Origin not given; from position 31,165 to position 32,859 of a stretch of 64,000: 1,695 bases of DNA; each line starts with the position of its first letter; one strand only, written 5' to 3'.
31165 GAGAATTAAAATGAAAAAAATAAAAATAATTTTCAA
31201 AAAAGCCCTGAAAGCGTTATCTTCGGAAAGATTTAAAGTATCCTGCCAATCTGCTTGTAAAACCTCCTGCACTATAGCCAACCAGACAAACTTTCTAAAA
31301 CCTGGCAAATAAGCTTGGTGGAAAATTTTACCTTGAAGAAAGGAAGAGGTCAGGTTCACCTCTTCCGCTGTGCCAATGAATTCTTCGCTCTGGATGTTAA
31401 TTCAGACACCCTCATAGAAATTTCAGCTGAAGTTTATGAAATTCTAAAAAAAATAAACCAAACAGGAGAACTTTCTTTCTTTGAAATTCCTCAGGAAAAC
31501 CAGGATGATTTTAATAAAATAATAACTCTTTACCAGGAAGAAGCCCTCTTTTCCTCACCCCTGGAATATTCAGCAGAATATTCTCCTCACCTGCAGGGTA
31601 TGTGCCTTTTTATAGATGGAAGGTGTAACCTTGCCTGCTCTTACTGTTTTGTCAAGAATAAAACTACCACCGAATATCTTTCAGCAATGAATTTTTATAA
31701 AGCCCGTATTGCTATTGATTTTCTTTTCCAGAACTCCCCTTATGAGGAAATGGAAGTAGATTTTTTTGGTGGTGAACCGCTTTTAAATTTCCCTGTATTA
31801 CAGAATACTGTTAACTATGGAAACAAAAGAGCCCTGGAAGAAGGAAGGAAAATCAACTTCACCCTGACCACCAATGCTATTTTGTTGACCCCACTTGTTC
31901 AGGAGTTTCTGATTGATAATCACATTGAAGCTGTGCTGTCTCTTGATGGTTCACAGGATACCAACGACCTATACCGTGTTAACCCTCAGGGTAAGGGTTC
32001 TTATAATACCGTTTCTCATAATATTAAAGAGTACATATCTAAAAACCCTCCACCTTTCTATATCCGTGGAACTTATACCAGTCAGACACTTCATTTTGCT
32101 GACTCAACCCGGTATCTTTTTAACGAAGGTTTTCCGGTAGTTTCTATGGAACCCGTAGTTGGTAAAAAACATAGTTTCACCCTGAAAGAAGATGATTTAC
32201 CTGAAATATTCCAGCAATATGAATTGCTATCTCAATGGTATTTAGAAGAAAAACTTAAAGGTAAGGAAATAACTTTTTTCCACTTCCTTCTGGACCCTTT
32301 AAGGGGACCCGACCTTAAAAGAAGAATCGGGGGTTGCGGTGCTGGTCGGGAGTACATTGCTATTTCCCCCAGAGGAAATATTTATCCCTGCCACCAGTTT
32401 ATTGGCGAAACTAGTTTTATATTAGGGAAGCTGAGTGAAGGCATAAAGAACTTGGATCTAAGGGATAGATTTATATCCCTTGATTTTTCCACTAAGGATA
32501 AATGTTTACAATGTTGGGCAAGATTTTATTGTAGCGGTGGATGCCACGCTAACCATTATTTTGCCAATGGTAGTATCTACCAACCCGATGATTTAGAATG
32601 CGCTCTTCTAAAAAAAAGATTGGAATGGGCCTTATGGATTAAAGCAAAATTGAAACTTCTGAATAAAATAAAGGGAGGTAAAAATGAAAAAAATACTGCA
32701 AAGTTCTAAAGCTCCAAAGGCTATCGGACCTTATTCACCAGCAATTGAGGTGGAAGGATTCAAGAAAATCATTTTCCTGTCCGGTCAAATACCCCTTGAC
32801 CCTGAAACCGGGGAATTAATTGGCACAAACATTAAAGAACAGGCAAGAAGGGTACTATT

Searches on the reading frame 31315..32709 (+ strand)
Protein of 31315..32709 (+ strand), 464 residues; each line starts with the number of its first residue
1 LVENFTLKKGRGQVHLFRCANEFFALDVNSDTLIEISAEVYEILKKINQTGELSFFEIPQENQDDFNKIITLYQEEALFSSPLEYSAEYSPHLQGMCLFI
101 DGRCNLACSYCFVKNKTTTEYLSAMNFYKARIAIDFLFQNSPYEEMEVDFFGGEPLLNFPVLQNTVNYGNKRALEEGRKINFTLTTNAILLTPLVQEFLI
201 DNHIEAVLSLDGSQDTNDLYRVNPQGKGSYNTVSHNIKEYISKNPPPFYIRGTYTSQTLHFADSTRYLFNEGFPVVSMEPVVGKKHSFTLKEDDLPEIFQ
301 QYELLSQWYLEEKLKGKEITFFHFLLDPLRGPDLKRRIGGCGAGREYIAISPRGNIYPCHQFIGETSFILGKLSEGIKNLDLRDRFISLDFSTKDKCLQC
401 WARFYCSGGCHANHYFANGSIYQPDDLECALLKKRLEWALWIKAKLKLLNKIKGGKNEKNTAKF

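Call 3: search_protein_families(library=ncbifam, proteins=[window:31315-32709:+], max_evalue=1)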
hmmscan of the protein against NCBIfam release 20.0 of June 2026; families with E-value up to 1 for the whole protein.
window:31315-32709:+ (464 aa): 72 families (the best 25 are shown)
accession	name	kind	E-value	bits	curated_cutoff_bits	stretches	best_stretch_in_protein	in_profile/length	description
TIGR03974.1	rSAM_six_Cys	equivalog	9e-118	394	425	1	14-444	1-450/451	thioether cross-link-forming SCIFF peptide maturase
NF040492.1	not_ScfB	exception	7.4e-107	358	855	1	13-444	3-449/450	ScfB-related radical SAM/SPASM orphan maturase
NF047865.1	rSAM_PapB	equivalog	6.1e-75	252.5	340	1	93-424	2-330/330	PapB family radical SAM/SPASM ranthipeptide maturase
TIGR04064.1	rSAM_nif11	equivalog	3.8e-70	236.9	518.7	1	15-447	5-437/459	nif11-like peptide radical SAM maturase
TIGR03906.1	quino_hemo_SAM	equivalog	1.6e-68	231.5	453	1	64-440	58-444/467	quinohemoprotein amine dehydrogenase maturation protein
TIGR04068.1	rSAM_ocin_clost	equivalog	6.4e-49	167.1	500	2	14-248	2-239/462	Cys-rich peptide radical SAM maturase CcpM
NF038170.1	lachnocin_rSAM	equivalog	9.2e-34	117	550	2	84-269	66-250/440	lachnocin radical SAM maturase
TIGR04280.1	geopep_mat_rSAM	hypoth_equivalog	3e-33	115.4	400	1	99-423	89-405/428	geopeptide radical SAM maturase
TIGR04115.1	rSAM_Cxxx_rpt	equivalog_domain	1.1e-31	110.6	350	1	100-436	8-353/359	radical SAM peptide maturase, CXXX-repeat target family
NF035951.1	rSAM_RumMC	equivalog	3.2e-30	105.3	720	2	16-240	19-259/510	RumMC family radical SAM sactipeptide maturase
TIGR03942.1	sulfatase_rSAM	equivalog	1.8e-28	99.7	349.45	1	103-418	10-332/363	anaerobic sulfatase maturase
TIGR04148.1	GG_samocin_CFB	equivalog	2.2e-28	99.6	300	1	97-252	20-181/411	radical SAM peptide maturase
TIGR03978.1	rSAM_paired_1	equivalog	3.3e-28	98.6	370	1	100-240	89-227/466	His-Xaa-Ser system radical SAM maturase HxsB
NF041298.1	rSAM_mat_DynA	equivalog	2.1e-27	96.1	450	1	103-435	10-345/356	dynobactin maturation radical SAM/SPASM protein DynA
TIGR04163.1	rSAM_cobopep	equivalog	1e-25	90.4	375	1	102-445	72-421/428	peptide-modifying radical SAM enzyme CbpB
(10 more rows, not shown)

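Call 4: search_protein_families(library=pfam, proteins=[window:31315-32709:+], max_evalue=1)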
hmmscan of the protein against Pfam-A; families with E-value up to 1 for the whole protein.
window:31315-32709:+ (464 aa): 3 families
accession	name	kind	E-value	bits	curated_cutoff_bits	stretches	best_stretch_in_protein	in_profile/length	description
PF13353.11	Fer4_12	-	1.4e-08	35.6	22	1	97-232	9-134/137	4Fe-4S single cluster domain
PF04055.27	Radical_SAM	-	6e-07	30.2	29.5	1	103-239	6-135/166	Radical SAM superfamily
PF13186.11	SPASM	-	0.00032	21.4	21.5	1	341-401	1-67/67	Iron-sulfur cluster-binding domain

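Call 7: find_homologous_proteins(query=window:31315-32709:+, max_evalue=1e-20)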
Query window:31315-32709:+ (464 aa): 7990 proteins with E <= 1e-20 among 8000 candidates; the best 120 are listed.
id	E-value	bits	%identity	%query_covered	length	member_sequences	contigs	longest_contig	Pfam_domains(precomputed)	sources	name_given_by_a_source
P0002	0.0e+0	1034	98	96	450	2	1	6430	PF13186.12,PF04055.28,PF13353.12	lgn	-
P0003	2.8e-266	902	84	96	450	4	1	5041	PF13186.12,PF04055.28,PF13353.12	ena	-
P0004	8.6e-255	864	81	96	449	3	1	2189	PF13186.12,PF04055.28,PF13353.12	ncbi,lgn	-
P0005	9.1e-178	610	58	96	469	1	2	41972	PF13186.12,PF04055.28,PF13353.12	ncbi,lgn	-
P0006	3.2e-171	588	55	97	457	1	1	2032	PF04055.28,PF13353.12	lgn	-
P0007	1.1e-109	385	41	94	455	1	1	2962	PF13186.12,PF04055.28,PF13353.12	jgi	jgi:uncharacterized protein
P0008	1.2e-107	379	40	94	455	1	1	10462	PF13186.12,PF04055.28,PF13353.12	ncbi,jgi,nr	ncbi:MAG: thioether cross-link-forming SCIFF peptide maturase [Syntrophomonadaceae bacterium]|jgi:un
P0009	5.9e-107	376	42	94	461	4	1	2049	PF04055.28,PF13353.12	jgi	-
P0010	6.9e-107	376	41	93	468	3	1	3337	PF04055.28,PF13353.12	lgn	-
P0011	3.9e-106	374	42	94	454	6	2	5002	PF04055.28,PF13353.12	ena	-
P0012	8.6e-106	372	41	94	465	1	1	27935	PF04055.28,PF13353.12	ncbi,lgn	-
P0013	3.2e-105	371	39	93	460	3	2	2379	PF13186.12,PF04055.28,PF13353.12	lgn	-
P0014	4.3e-105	370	41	97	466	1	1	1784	PF04055.28,PF13353.12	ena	-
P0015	4.8e-105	370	39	94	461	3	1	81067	PF13186.12,PF04055.28,PF13353.12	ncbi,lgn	-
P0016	9.6e-105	369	39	96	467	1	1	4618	PF13186.12,PF04055.28,PF13353.12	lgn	-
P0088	1.2e-99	352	42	94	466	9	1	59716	PF13186.12,PF04055.28,PF13353.12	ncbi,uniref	ncbi:MAG: thioether cross-link-forming SCIFF peptide maturase [Caldisericum sp.]|uniref:thioether cr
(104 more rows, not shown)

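Call 8: find_encoding_contigs(protein=P0005, flank=6000, max_places=3)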
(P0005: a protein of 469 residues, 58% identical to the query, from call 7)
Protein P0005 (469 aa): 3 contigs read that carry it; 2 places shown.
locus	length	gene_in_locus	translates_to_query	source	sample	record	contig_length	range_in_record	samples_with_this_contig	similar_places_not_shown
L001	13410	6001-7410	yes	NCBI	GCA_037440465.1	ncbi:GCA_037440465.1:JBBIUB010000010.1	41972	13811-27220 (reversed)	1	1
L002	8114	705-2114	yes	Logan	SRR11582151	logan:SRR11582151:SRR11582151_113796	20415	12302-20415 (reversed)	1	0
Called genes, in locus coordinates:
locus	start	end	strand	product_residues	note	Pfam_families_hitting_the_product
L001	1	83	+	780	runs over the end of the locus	PF03772:Competence, PF00753:Lactamase_B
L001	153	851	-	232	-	PF01797:Y1_Tnp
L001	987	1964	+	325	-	PF21694:DNA_pol3_delta_C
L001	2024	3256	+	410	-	PF00675:Peptidase_M16, PF05193:Peptidase_M16_C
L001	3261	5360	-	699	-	PF10647:Gmad1 (faint), PF14870:PSII_BNR (faint), PF02012:BNR (faint), PF15902:Sortilin-Vps10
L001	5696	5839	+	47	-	PF13165:SCIFF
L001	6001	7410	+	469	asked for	PF13353:Fer4_12, PF04055:Radical_SAM, PF13186:SPASM (weak)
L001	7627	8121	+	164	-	PF03773:ArsP_1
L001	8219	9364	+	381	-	PF07690:MFS_1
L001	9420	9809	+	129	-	PF01042:Ribonuc_L-PSP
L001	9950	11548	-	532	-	PF13620:CarboxypepD_reg, PF13715:CarbopepD_reg_2, PF16371:MetallophosN (faint), PF17210:SdrD_B (faint), PF13620:CarboxypepD_reg, PF13715:CarbopepD_reg_2, PF15976:CooC_C (weak), PF13620:CarboxypepD_reg (weak), +5 more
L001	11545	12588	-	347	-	PF24796:WDR55 (faint), PF23381:Beta-prop_IFT122_1st, PF13360:PQQ_2 (weak), PF18975:DUF5711 (weak), PF23381:Beta-prop_IFT122_1st (weak), PF13360:PQQ_2 (weak), PF13570:Beta-prop_ACSF4 (weak), PF23414:Beta-prop_EML_2 (weak), +12 more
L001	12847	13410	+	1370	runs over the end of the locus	PF01835:MG2, PF17791:MG3, PF07703:A2M_BRD, PF00207:A2M, PF07678:TED_complement, PF07677:A2M_recep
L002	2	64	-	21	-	?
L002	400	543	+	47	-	PF13165:SCIFF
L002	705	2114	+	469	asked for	PF13353:Fer4_12, PF04055:Radical_SAM, PF13186:SPASM (weak)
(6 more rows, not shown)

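Call 9: find_encoding_contigs(protein=P0006, flank=3000, max_places=3)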
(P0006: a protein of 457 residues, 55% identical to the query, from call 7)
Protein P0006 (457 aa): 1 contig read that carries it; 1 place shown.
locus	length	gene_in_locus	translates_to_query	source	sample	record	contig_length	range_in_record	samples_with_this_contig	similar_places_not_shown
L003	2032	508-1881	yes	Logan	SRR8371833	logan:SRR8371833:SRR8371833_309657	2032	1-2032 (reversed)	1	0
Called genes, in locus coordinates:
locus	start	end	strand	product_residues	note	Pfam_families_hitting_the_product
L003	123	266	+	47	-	PF13165:SCIFF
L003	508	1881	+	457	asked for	PF04055:Radical_SAM, PF13353:Fer4_12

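Call 10: find_encoding_contigs(protein=P0003, flank=5000, max_places=3)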
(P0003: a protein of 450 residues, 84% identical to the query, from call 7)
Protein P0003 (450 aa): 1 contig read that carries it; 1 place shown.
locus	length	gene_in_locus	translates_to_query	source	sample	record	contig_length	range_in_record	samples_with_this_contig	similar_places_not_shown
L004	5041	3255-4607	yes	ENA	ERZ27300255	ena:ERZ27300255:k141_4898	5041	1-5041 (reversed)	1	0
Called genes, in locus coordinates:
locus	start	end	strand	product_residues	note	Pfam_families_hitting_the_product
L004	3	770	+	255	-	?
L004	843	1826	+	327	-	PF21694:DNA_pol3_delta_C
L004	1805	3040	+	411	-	PF00675:Peptidase_M16, PF05193:Peptidase_M16_C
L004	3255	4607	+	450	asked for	PF04055:Radical_SAM, PF13353:Fer4_12, PF13186:SPASM (weak)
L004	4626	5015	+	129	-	PF01042:Ribonuc_L-PSP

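Call 11: find_encoding_contigs(protein=P0004, flank=3000, max_places=3)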
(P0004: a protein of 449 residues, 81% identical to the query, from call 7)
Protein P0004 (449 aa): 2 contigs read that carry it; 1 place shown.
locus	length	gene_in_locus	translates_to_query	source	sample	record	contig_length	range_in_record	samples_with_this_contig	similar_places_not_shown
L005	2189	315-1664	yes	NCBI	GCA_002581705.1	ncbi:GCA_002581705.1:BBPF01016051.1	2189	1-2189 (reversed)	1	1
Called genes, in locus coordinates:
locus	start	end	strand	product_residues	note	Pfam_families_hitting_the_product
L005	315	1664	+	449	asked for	PF04055:Radical_SAM (weak), PF13353:Fer4_12, PF13186:SPASM (weak)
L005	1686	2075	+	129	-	PF01042:Ribonuc_L-PSP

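Call 14: search_solved_structures(query=window:31315-32709:+, max_evalue=1e-10, show_alignments=1)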
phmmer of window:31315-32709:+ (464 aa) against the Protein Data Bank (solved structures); distinct sequences matched with E-value up to 1e-10: 5.
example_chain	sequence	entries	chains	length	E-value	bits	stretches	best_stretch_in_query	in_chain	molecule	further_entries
5wgg_A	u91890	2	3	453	2.8e-95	322.8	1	13-445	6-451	Radical SAM domain protein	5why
4k37_A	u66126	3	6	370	5.2e-14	54.9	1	102-412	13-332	Anaerobic sulfatase-maturating enzyme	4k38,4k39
4k36_A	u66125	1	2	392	5.7e-14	54.7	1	102-457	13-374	Anaerobic sulfatase-maturating enzyme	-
8vpo_A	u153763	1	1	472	7.8e-14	54.3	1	89-433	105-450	Radical SAM core domain-containing protein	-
9gm3_A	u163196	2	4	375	1.2e-13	53.7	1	90-235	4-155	ChlB radical SAM domain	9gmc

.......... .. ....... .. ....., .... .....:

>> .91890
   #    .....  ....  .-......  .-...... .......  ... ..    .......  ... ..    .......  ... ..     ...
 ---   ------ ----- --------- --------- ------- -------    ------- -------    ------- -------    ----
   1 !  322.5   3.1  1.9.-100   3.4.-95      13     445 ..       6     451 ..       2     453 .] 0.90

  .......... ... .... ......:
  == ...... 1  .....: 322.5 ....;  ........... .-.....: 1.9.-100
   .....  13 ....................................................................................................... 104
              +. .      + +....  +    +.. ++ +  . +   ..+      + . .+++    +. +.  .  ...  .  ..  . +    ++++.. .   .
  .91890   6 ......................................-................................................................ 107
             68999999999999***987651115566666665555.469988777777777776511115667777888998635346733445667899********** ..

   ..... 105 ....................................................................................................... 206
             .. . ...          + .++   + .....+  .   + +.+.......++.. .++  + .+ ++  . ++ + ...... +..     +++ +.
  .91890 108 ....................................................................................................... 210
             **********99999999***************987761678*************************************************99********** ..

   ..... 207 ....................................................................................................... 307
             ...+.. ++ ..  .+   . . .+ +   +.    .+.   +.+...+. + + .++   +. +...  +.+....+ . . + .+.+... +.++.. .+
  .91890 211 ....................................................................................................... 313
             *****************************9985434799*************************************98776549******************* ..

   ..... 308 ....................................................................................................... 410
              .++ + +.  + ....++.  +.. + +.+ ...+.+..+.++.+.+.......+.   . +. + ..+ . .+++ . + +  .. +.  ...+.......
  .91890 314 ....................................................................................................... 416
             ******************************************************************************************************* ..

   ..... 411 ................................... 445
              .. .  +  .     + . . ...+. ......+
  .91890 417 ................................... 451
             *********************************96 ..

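Call 16: find_related_loci(query=A1, collection=genome_contigs, flank=4000)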
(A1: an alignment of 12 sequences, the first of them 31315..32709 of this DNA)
Query A1 (464 aa) in genome_contigs; peptide patterns used: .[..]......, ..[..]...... (x = any residue, [..] = any of these).
600 stretches matched a pattern (row limit reached: there are more); 595 encode a relative of the query (tblastn E <= 1e-3); the best 80 are kept; 80 distinct loci.
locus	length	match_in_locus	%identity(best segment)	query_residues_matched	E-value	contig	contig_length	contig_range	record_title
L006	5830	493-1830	37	12-448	1e-102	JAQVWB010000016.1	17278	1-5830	MAG: Syntrophomonadaceae bacterium isolate STF1_93 NODE_8592_length_17278_cov_3.104076_Sandtown_F1, whole genome shotgun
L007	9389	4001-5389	39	3-453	5e-102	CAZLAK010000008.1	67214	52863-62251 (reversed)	MAG TPA_asm: uncultured Pelotomaculum sp. isolate binchicken_co193_71 genome assembly, contig: NODE_144_length_67214_cov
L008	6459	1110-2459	37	11-449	6e-100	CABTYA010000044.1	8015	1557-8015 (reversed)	MAG TPA_asm: uncultured Veillonellaceae bacterium isolate MGYG-HGUT-03772 genome assembly, contig: GUT_GENOME243849_44,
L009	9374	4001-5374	38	9-450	6e-100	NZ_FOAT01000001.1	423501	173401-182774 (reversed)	Ruminococcus albus strain KH2T6, whole genome shotgun sequence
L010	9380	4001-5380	37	6-451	1e-99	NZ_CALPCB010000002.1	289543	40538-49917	Veillonella intestinalis strain DSM 110113 NODE_2_length_289543_cov_31.713217, whole genome shotgun sequence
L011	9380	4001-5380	38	6-451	7e-100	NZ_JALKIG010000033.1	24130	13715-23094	Veillonella sp. KGMB01456 KGMB01456_contig00033, whole genome shotgun sequence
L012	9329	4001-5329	37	14-444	4e-99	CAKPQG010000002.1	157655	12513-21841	MAG: uncultured Dialister sp. isolate REFINED_METABAT215_TOP10_CONTIGS_1500_ASSEMBLY_K77_MERGED__Hadza_MoBio_hadza-I-L_O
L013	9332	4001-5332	37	13-444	3e-99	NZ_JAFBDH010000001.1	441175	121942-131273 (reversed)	Peptoniphilus gorbachii strain DSM 21461 Ga0454014_01, whole genome shotgun sequence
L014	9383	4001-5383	36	1-448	3e-99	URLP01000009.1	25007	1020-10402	uncultured Megasphaera sp. isolate UMGS1114 genome assembly, contig: NODE_339_length_25007_cov_3.54048, whole genome sho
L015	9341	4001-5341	40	14-444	5e-99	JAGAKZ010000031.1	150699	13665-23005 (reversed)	MAG: Oscillospiraceae bacterium isolate RGIG8538 Water_deer_Cecum-2__c203, whole genome shotgun sequence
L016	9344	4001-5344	39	14-444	2e-98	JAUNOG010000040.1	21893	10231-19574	MAG: Ruminococcus sp. isolate S34M_St_103 NODE_1197_length_21893_cov_7.764905, whole genome shotgun sequence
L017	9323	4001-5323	39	14-443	2e-98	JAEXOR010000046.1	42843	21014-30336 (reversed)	MAG: Bacillota bacterium isolate OH_HBrB_152 k127_1699042, whole genome shotgun sequence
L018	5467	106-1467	37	6-444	3e-98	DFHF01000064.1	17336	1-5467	MAG TPA_asm: Ruminococcus flavefaciens isolate UBA3730 UBA3730_contig_55857, whole genome shotgun sequence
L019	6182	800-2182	36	1-448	6e-98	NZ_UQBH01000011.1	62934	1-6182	Uncultured Megasphaera sp. isolate UMGS111, whole genome shotgun sequence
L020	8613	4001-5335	36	9-445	1e-97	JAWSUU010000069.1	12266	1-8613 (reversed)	MAG: Bacillota bacterium isolate B4G8H2-03 NODE_69_length_12266_cov_4.054475, whole genome shotgun sequence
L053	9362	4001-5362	35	12-450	3e-94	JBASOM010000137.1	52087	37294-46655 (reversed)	MAG: Tepidanaerobacteraceae bacterium isolate MFD13476_ilm_asm_bin3 k127_46998, whole genome shotgun sequence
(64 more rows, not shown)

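Call 24: find_related_loci(query=window:31315-32709:+, collection=metagenome_contigs, flank=3000)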
Query window:31315-32709:+ (464 aa) in metagenome_contigs; peptide patterns used: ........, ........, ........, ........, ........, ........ (x = any residue, [..] = any of these).
109 stretches matched a pattern; 3 encode a relative of the query (tblastn E <= 1e-3); 3 distinct loci.
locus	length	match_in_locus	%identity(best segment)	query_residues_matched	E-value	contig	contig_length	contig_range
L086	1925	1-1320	85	8-447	0e+0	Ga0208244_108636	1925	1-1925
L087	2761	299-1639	80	1-447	0e+0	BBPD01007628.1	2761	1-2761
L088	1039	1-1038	83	94-439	0e+0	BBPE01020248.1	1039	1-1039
